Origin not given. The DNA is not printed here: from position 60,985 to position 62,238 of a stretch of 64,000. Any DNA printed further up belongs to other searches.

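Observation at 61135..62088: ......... intein inserted exactly before the catalytic Cys of the RNR NPCxE active-site motif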

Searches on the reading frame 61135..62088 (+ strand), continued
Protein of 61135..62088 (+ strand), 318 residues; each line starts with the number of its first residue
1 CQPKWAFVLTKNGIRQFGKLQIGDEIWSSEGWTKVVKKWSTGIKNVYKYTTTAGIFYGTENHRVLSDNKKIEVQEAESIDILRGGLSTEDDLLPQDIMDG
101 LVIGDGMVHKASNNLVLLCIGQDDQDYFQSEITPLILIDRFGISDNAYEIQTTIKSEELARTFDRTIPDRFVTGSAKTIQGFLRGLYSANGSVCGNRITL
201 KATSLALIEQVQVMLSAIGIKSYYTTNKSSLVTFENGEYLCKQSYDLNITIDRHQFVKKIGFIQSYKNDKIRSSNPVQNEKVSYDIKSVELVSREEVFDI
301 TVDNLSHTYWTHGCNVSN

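Call 66: search_solved_structures(query=A2, max_evalue=0.0005, show_alignments=3)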
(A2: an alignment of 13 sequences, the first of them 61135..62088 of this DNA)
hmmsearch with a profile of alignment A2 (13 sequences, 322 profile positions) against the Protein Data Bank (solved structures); distinct sequences matched with E-value up to 0.0005: 3.
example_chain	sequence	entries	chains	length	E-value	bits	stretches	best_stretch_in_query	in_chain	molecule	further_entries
6qaz_A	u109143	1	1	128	0.00014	24.5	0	7-68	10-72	cyanophage-like gp41-1 intein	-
5ak9_A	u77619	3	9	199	0.0003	23.4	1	98-225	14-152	HOMING ENDONUCLEASE I-DMOI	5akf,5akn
1dq3_A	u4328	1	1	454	0.00039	23.1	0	88-224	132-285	ENDONUCLEASE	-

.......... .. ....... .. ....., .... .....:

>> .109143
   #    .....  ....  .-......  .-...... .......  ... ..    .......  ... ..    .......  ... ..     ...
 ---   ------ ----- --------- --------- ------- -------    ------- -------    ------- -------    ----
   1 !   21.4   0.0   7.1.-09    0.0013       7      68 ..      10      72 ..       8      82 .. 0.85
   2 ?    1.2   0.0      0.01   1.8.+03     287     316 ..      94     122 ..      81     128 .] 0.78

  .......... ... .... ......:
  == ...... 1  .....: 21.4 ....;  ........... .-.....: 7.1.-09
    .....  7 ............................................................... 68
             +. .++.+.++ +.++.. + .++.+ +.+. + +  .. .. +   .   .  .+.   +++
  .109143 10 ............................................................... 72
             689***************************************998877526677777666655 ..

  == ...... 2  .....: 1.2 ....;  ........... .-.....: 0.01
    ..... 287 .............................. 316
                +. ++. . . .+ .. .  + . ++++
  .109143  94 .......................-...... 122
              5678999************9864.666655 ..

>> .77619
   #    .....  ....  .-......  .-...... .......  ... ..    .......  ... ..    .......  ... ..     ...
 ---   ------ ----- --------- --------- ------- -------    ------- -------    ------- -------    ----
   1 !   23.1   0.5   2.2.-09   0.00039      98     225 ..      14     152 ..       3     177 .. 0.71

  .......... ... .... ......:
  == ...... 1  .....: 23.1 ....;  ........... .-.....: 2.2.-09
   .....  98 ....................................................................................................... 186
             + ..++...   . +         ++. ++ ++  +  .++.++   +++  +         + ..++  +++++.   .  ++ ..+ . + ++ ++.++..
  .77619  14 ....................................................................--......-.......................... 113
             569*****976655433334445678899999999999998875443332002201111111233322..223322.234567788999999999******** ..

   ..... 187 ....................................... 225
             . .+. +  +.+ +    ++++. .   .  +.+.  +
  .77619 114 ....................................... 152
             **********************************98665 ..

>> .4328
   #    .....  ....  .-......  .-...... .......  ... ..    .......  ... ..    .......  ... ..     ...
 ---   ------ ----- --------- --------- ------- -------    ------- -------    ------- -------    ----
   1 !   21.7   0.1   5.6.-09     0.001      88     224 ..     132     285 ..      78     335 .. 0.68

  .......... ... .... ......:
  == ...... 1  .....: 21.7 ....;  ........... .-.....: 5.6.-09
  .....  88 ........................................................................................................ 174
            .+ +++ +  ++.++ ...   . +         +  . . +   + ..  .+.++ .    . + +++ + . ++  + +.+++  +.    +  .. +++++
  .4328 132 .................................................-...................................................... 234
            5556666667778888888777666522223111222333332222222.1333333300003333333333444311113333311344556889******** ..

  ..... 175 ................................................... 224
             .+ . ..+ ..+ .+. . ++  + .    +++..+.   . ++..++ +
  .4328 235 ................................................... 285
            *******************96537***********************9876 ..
